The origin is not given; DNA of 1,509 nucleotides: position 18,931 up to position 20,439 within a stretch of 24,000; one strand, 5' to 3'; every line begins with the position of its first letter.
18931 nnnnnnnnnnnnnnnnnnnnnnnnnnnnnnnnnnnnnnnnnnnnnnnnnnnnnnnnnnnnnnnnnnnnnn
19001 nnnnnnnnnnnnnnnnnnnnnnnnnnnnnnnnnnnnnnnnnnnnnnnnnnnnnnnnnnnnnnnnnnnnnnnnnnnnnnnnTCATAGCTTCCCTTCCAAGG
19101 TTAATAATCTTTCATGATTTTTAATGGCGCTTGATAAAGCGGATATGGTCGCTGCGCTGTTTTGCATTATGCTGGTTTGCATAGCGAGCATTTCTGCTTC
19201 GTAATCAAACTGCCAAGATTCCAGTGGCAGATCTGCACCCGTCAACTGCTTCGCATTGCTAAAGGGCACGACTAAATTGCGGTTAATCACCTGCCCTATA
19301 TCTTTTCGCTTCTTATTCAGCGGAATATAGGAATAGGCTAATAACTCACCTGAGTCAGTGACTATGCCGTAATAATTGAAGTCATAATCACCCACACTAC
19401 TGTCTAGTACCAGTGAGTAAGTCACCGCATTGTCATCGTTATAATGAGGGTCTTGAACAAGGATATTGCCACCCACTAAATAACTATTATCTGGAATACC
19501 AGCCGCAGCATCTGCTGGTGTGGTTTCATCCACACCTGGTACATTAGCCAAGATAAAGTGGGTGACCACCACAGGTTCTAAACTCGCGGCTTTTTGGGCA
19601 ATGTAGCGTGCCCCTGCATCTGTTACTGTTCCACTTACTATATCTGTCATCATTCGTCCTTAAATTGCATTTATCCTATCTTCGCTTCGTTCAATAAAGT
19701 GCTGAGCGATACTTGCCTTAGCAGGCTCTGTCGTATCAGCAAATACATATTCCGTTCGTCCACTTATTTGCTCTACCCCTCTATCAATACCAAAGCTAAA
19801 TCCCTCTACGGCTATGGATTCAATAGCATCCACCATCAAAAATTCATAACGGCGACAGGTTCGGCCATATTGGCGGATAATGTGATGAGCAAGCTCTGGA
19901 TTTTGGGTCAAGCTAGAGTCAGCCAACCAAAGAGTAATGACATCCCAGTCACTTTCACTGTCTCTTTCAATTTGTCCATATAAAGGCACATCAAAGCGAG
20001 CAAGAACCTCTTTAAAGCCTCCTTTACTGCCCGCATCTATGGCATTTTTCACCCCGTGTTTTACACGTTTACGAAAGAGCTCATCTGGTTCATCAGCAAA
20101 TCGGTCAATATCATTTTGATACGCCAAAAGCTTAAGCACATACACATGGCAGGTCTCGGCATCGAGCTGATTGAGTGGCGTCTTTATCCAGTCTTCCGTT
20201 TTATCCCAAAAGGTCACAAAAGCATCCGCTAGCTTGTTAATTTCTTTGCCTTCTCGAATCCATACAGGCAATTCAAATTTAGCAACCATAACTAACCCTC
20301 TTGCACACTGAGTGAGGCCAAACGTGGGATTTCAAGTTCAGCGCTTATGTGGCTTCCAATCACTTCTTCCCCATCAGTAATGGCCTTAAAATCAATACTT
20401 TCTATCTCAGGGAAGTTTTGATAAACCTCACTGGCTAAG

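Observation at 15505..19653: Three tandem, unrelated receptor-binding proteins share one N-terminal adaptor motif downstream of a truncated fibre stub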

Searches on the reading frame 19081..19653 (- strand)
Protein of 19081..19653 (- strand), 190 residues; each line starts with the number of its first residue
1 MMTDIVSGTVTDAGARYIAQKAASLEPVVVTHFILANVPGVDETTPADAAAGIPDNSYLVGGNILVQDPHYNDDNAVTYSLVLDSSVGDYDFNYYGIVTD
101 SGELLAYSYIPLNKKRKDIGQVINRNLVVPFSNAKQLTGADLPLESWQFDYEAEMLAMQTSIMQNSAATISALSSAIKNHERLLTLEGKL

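Call 4: search_protein_families(library=pfam, proteins=[window:19081-19653:-], max_evalue=0.1)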
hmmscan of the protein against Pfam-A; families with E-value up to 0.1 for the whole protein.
window:19081-19653:- (190 aa): 1 family
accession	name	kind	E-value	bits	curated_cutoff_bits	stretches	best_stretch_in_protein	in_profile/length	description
PF12571.13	Phage_tail_fib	-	3.2e-21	76.3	23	1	8-154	7-145/150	Phage tail-collar fibre protein, N-terminal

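Call 7: search_protein_families(library=phrogs, proteins=[window:19081-19653:-], max_evalue=0.01)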
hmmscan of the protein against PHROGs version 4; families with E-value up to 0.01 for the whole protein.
window:19081-19653:- (190 aa): 14 families
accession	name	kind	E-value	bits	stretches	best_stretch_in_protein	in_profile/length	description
phrog_13714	-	tail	2.8e-29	103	1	7-181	2-180/631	tail fiber protein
phrog_13388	-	tail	3.7e-29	102.6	1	7-162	3-162/775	tail collar fiber protein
phrog_24573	-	unknown function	2.9e-28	99.4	1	9-158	4-157/780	-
phrog_8239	-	tail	3.6e-27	96.6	1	8-159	4-159/642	tail fiber protein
phrog_6043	-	unknown function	3.9e-27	95.8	1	9-154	4-153/814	-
phrog_7489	-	tail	9.5e-22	78.4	1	9-161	4-158/775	tail fiber protein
phrog_4398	-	tail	2.5e-09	37.1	1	30-161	26-156/613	tail fiber protein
phrog_327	-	tail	4.4e-09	37.2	1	10-137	12-139/618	tail protein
phrog_381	-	tail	5.5e-09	36.8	1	2-115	1-112/566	tail fiber protein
phrog_5075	-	unknown function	3.1e-07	30.8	1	7-108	7-103/394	-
phrog_11518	-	tail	5.3e-05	22.6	1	10-106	8-101/812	tail fiber protein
phrog_4618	-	tail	0.0005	19.9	1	7-135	6-134/413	tail collar fiber protein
phrog_33169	-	unknown function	0.0023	17.2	1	11-172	6-160/842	-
phrog_295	-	tail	0.0063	16.4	1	8-117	168-274/794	tail fiber protein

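Call 11: search_dna_similar(query=window:19081-19653:-, collection=phages, mode=protein, max_rows=30)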
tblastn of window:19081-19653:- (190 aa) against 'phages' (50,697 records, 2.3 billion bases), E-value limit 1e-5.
Records with a match: 65; places in all: 65; records where one place covers at least 80% of the query: 22.
Best place of each record, by identity: <60% 65.
By first word of the organism name: Vibrio 19; Escherichia 9; Pseudomonas 6; Pseudoalteromonas 6; Salmonella 5; Aeromonas 4; Haemophilus 4; Pasteurella 4; Yersinia 2; Cronobacter 2; and 2 more.
By host as written in the record: - 13; Salmonella sp. 4; Pseudomonas aeruginosa WH-SGI-V-07174 2; Pseudoalteromonas elyakovii HL-AS1 2; Pseudoalteromonas sp. RHS-str. 402 2; Aeromonas media 2; Yersinia enterocolitica 324 2; Cronobacter sakazakii 2; and 31 more.
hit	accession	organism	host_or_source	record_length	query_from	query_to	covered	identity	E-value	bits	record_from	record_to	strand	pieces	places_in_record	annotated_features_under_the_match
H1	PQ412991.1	Pseudomonas phage UFJF_PfPro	Pseudomonas fluorescens UFV 041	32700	6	155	79%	37.4%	1e-24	105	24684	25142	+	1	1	tail protein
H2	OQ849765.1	Pseudomonas phage PaBSM-2607-JFK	Pseudomonas sp.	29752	10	155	77%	38.4%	1e-24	105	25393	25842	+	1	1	tail fiber protein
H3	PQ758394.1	Pseudomonas phage phita81A/2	Pseudomonas aeruginosa 147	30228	10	155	77%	38.4%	1e-24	105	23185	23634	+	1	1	hypothetical protein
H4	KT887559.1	Pseudomonas phage phi3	Pseudomonas aeruginosa WH-SGI-V-07174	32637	10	155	77%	38.4%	1e-24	105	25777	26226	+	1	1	tail fiber protein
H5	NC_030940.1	Pseudomonas phage phi3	Pseudomonas aeruginosa WH-SGI-V-07174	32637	10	155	77%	38.4%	1e-24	105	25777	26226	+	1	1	tail protein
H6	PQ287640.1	Pseudomonas phage BIBS67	Pseudomonas aeruginosa BWKH67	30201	10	155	77%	37.7%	1e-23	102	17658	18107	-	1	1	hypothetical protein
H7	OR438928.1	Pseudoalteromonas phage ACA1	Pseudoalteromonas elyakovii HL-AS1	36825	2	158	83%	33.5%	6e-23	100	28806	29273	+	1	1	tail fiber hub attachment subunit | hypothetical protein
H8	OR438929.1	Pseudoalteromonas phage ACA2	Pseudoalteromonas nigrifaciens HL-AS2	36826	2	158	83%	33.5%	6e-23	100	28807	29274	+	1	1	tail fiber hub attachment subunit | hypothetical protein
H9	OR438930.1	Pseudoalteromonas phage proACA1-A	Pseudoalteromonas elyakovii HL-AS1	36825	2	158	83%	33.5%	6e-23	100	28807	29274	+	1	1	tail fiber hub attachment subunit | hypothetical protein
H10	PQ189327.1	Vibrio phage 10N.261.55.B9_PE003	Vibrio cyclitrophicus 10N.261.55.B9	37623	6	164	84%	32.7%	5e-24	103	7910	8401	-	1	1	hypothetical protein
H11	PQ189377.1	Vibrio phage 10N.286.55.E6_PE002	Vibrio cyclitrophicus 10N.286.55.E6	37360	6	164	84%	32.7%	6e-24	103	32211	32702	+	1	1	hypothetical protein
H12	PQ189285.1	Vibrio phage 10N.222.45.E8_PE002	Vibrio cyclitrophicus 10N.222.45.E8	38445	6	164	84%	32.7%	1e-23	102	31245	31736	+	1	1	hypothetical protein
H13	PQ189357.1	Vibrio phage 10N.286.54.F4_PE002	Vibrio cyclitrophicus 10N.286.54.F4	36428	6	164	84%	32.7%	1e-23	102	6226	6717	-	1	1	hypothetical protein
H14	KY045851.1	Pseudoalteromonas phage C5a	Pseudoalteromonas sp. RHS-str. 402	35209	5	158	81%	33.3%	4e-17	84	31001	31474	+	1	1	tail fiber protein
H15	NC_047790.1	Pseudoalteromonas phage C5a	Pseudoalteromonas sp. RHS-str. 402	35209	5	158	81%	33.3%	4e-17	84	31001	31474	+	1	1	tail collar fiber protein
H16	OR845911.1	Escherichia phage ECO95 1-6-1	Escherichia coli O157:H7 ATCC 43895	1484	9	158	79%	34.2%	7e-21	94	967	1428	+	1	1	record has no annotation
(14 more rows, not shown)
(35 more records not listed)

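Call 12: get_annotated_region(hit=H7, flank=7000)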
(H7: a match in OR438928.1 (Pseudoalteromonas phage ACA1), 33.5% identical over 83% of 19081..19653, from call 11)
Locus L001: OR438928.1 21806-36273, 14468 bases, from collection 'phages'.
description: Pseudoalteromonas phage ACA1, complete genome.
organism: Pseudoalteromonas phage ACA1 (NCBI taxid 3073884)
taxonomy: Viruses; Duplodnaviria; Heunggongvirae; Uroviricota; Caudoviricetes; Peduoviridae
host: Pseudoalteromonas elyakovii HL-AS1; source: arctic sediment; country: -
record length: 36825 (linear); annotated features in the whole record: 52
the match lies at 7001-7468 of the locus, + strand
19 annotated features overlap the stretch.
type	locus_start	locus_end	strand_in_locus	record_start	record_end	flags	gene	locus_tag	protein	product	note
CDS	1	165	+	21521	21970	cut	-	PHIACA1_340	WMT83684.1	tail tube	gp34; homolog of phage C5a gp34 (YP_009788003); HHpred match to P51726 HP1 and P22502 P2 tail tube and pdb:8ED0_F ...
CDS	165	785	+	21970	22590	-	-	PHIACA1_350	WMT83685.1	hypothetical protein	gp35; blast matches to eclectic phages and bacterial chromosomes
CDS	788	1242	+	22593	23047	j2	-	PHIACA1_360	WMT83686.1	tail assembly chaperone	gp36a; Includes a projected programmed frameshift analogous to that in phage P2 (PMID 12426340); tail assembly ...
CDS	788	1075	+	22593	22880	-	-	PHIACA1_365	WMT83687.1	tail assembly chaperone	gp36; homolog of phage C5a gp39 (YP_009788008); HHpred match to P51730 HP1 tail assembly chaperone, and PF10963.11, ...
CDS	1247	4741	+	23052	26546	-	-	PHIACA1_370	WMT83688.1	tape measure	gp37; homolog of phage C5a gp40 (YP_009788009); HHPred match to P51731 HP1 and O64314 P2 tape measure proteins with ...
CDS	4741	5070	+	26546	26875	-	-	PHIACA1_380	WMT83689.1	sheath initiator protein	gp38; homolog of C5a gp41 (YP_009788010); HHpred match to P51732 HP1 and P51768 P2 gpW baseplate protein; and pdb:7YFZ ...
CDS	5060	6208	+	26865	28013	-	-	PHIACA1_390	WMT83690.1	baseplate protein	gp39; homolog of phage C5a gp42 (YP_009788011); HHpred match to P51733 HP1 and P51767 P2 gpJ, and pdb:5HX2_E Baseplate ...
CDS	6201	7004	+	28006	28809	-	-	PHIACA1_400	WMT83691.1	hypothetical protein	gp40; homolog of phage C5a gp43 (YP_009788012); HHpred match to P51734 HP1 and P26701 P2 gpI, and pdb:7YFZ_D from phage ...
CDS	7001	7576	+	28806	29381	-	-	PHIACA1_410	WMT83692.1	tail fiber hub attachment subunit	gp41; homolog of phage C5a gp44 (YP_009788013) N-terminal domain; HHpred match to N-terminal domains of P51735 HP1 and ...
CDS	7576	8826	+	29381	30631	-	-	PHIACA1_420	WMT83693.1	antireceptor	gp42; homolog of phage VHML antireceptor (NP_758928); homologs also appear in P2-like phage ST437-OXA245phi4.1 and ...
CDS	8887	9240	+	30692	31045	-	-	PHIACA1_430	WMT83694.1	accessory variability determinant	gp43; homolog of Vibrio phage 58.5 accessory variability determinant of the diversity-generating retroelement ...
CDS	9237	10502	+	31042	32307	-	-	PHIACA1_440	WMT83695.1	reverse transcriptase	gp44; BlastP matches Vibrio phage 58.5 gp20 (YP_0091677270; HHpred match to pdb:8H2H_D group II intron-encoded reverse ...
CDS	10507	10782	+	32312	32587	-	-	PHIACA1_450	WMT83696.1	hypothetical protein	gp45; homolog of phage VHML gp37 (NP_758930); Other than common ancestry with the Vibrio phage DGRs, there is no other ...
CDS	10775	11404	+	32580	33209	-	-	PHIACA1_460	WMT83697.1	hypothetical protein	gp46; HHpred match to P51737 HP1 orf33; detected by mass spectroscopy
CDS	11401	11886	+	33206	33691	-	-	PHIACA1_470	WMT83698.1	hypothetical protein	gp47; homolog of phage C5a gp45; HHpred match to P51738 HP1 orf34; similar size and syntenic position to P2 gpU, but ...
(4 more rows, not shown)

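Call 13: get_annotated_region(hit=H10, flank=7000)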
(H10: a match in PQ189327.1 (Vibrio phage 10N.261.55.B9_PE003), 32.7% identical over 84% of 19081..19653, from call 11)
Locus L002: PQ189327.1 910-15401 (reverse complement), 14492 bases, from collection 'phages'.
description: Vibrio phage 10N.261.55.B9_PE003, complete genome.
organism: Vibrio phage 10N.261.55.B9_PE003 (NCBI taxid 3385307)
taxonomy: Viruses; Duplodnaviria; Heunggongvirae; Uroviricota; Caudoviricetes
host: Vibrio cyclitrophicus 10N.261.55.B9; source: seawater; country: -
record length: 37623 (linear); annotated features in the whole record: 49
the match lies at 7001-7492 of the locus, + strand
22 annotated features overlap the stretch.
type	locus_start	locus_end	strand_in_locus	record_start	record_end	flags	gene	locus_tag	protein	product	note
CDS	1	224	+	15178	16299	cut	-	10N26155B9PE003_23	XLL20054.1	hypothetical protein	YO23_BPHC1_Putative_tail_sheath_protein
CDS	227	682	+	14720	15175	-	-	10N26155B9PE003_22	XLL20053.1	hypothetical protein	YO24_BPHC1_Putative_tail_tube_protein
CDS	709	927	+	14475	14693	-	-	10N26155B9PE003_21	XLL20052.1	hypothetical protein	YBII_ECOLI_Uncharacterized_protein_YbiI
CDS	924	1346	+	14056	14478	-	-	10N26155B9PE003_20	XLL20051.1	hypothetical protein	Family_of_unknown_function_(DUF5675)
CDS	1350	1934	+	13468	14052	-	-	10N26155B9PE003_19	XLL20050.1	hypothetical protein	Holin_of_3TMs,_for_gene-transfer_release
CDS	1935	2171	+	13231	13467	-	-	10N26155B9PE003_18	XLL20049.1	hypothetical protein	VG30_BPML5_Gene_30_protein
CDS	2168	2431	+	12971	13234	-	-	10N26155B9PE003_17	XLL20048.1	hypothetical protein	YO26_BPHC1_Uncharacterized_11.3_kDa_protein_in_lys_ 3'region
CDS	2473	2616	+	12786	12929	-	-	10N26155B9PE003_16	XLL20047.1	hypothetical protein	Family_of_unknown_function_(DUF6890)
CDS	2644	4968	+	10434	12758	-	-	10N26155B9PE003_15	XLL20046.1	hypothetical protein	TMP_BPHC1_Probable_tape_measure_protein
CDS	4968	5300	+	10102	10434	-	-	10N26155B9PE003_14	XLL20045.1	hypothetical protein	YO28_BPHC1_Uncharacterized_12.7_kDa_protein_in_lys_ 3'region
CDS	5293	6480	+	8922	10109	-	-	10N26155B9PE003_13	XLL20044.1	hypothetical protein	BPJ_BPP2_Baseplate_protein_J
CDS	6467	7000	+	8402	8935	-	-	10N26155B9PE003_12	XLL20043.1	hypothetical protein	TAIL1_BPHC1_Putative_tail_protein_gp30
CDS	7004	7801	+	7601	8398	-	-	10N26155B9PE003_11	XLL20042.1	hypothetical protein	FIB31_BPHC1_Probable_tail_fiber_protein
CDS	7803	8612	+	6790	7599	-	-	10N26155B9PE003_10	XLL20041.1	hypothetical protein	-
CDS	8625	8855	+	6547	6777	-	-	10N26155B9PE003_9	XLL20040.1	hypothetical protein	tail_fiber_protein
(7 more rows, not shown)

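Call 19: find_related_loci(query=window:19081-19653:-, collection=genome_contigs, flank=10000)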
Query window:19081-19653:- (190 aa) in genome_contigs; peptide patterns used: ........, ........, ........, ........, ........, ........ (x = any residue, [..] = any of these).
125 stretches matched a pattern; 2 encode a relative of the query (tblastn E <= 1e-3); 2 distinct loci.
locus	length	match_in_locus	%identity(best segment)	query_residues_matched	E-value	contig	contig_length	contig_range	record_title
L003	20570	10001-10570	94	1-190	3e-120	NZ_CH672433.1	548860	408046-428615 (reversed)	Marinomonas sp. MED121 scf_1099517007711, whole genome shotgun sequence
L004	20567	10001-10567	92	1-190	1e-116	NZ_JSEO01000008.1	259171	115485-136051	Marinomonas sp. SBI8L contig_8, whole genome shotgun sequence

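Call 29: find_related_loci(query=A4, collection=viral_contigs, flank=8000)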
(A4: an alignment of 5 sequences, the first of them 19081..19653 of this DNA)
Query A4 (190 aa) in viral_contigs; peptide patterns used: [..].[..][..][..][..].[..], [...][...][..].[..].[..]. (x = any residue, [..] = any of these).
417 stretches matched a pattern; 346 encode a relative of the query (tblastn E <= 1e-3); the best 80 are kept; 80 distinct loci.
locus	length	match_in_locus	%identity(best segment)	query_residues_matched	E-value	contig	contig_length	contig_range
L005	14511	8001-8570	94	1-190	7e-119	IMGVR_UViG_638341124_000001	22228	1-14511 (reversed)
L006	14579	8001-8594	87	1-190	7e-111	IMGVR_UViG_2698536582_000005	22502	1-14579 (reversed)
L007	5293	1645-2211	83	1-190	8e-104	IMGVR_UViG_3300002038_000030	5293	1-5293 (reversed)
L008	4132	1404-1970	80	2-190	2e-100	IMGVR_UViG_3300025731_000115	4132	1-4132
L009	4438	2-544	80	10-190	6e-95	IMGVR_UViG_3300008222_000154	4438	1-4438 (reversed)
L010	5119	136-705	74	1-190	5e-88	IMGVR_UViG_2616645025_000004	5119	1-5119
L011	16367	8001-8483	40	8-164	1e-35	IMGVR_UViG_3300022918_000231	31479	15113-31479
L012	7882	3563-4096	36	9-190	2e-35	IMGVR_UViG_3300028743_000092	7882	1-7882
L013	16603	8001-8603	35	6-190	6e-35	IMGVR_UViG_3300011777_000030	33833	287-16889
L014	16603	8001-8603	35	6-190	6e-35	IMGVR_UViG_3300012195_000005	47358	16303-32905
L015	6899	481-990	37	7-178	6e-35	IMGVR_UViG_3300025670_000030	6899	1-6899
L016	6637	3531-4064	37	1-179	2e-34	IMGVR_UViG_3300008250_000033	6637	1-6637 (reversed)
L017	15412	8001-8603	34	6-190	1e-34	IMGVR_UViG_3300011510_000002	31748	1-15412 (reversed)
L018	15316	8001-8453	44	4-151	1e-34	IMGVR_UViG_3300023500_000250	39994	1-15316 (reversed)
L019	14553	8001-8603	34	6-190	3e-34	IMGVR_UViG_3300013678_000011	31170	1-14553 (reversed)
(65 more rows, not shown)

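Call 35: search_solved_structures(query=window:19081-19653:-, max_evalue=1, show_alignments=2)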
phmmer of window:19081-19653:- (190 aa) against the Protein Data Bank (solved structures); distinct sequences matched with E-value up to 1: 2.
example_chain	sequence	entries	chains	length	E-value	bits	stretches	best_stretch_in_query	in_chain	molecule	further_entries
7mcc_A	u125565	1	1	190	0.075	16.1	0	13-55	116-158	AI-designed TIM-barrel F2C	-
7smj_A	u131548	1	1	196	0.1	15.7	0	13-55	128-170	AI-designed TIM-barrel F2N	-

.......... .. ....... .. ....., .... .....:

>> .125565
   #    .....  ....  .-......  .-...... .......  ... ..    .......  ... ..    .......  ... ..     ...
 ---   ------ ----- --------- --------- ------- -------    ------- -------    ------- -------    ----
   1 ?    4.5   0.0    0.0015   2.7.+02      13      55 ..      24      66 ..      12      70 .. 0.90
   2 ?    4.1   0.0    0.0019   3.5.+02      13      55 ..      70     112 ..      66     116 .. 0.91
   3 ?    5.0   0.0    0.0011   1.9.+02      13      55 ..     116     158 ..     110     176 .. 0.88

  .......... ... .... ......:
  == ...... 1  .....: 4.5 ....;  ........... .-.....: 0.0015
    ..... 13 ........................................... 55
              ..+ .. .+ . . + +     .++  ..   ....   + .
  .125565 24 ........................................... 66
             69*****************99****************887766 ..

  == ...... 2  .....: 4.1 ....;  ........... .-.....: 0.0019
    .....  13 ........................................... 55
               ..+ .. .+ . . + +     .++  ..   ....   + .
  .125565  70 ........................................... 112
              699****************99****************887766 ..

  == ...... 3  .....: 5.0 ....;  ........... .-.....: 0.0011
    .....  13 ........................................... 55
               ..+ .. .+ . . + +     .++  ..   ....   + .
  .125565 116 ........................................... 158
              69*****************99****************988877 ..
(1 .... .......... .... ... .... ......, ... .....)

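Call 40: find_related_loci(query=L004:3146-4255:+, collection=viral_contigs, flank=10000)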
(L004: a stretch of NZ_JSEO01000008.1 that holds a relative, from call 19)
Query L004:3146-4255:+ (369 aa) in viral_contigs; peptide patterns used: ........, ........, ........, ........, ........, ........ (x = any residue, [..] = any of these).
10 stretches matched a pattern; 9 encode a relative of the query (tblastn E <= 1e-3); 9 distinct loci.
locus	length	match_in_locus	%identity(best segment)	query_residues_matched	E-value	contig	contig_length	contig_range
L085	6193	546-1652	99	1-369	0e+0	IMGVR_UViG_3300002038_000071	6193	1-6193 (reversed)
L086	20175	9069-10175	99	1-369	0e+0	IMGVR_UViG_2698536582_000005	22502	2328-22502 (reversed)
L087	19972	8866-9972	93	1-369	0e+0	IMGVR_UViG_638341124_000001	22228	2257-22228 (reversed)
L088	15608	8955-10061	78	1-369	0e+0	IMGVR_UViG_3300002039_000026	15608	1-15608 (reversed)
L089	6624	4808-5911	77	1-369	0e+0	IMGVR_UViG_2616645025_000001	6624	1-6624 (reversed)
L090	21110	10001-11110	62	1-369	2e-158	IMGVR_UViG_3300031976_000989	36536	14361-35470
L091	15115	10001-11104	59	1-368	1e-152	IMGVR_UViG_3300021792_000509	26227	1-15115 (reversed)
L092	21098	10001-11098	58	1-366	2e-149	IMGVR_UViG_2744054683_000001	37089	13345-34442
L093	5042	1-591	89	172-368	2e-120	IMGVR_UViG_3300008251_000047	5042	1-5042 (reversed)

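Call 90: search_solved_structures(query=A4, max_evalue=1)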
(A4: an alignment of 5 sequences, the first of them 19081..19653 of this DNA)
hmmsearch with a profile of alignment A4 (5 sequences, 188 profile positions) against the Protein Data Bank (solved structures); distinct sequences matched with E-value up to 1: 0.

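Call 91: search_protein_families(library=ncbifam, proteins=[window:19081-19653:-], max_evalue=0.01)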
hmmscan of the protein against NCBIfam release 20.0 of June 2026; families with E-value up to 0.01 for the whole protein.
window:19081-19653:- (190 aa): 0 families

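Call 94: find_related_loci(query=window:19081-19653:-, collection=metagenome_contigs, flank=7000)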
Query window:19081-19653:- (190 aa) in metagenome_contigs; peptide patterns used: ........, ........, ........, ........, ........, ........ (x = any residue, [..] = any of these).
194 stretches matched a pattern; 3 encode a relative of the query (tblastn E <= 1e-3); 3 distinct loci.
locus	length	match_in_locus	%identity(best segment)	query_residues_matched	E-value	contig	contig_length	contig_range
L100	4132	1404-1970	80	2-190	2e-102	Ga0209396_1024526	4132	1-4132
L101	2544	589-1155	79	2-190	2e-105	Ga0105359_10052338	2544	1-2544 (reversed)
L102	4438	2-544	80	10-190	7e-97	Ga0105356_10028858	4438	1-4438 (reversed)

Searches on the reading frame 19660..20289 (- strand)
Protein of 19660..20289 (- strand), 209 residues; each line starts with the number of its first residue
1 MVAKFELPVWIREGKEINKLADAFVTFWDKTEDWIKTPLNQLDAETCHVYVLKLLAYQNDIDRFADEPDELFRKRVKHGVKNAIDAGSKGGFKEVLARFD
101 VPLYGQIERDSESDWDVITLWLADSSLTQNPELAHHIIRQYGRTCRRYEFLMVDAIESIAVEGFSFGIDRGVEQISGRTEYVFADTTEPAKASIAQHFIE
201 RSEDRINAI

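Call 4: search_protein_families(library=pfam, proteins=[window:19660-20289:-], max_evalue=0.1)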
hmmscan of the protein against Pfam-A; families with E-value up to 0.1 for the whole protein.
window:19660-20289:- (209 aa): 2 families
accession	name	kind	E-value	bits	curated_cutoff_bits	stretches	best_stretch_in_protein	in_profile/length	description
PF09684.15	Tail_P2_I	-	4.7e-06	27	20.6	1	33-101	20-90/139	Phage tail protein (Tail_P2_I)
PF08877.16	MepB-like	-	0.05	13.8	27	1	9-48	19-58/122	MepB-like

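Call 7: search_protein_families(library=phrogs, proteins=[window:19660-20289:-], max_evalue=0.01)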
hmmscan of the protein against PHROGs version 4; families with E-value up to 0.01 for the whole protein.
window:19660-20289:- (209 aa): 1 family
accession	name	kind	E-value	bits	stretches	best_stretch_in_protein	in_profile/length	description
phrog_1228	-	tail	2.7e-58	197.5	1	3-156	7-159/193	tail protein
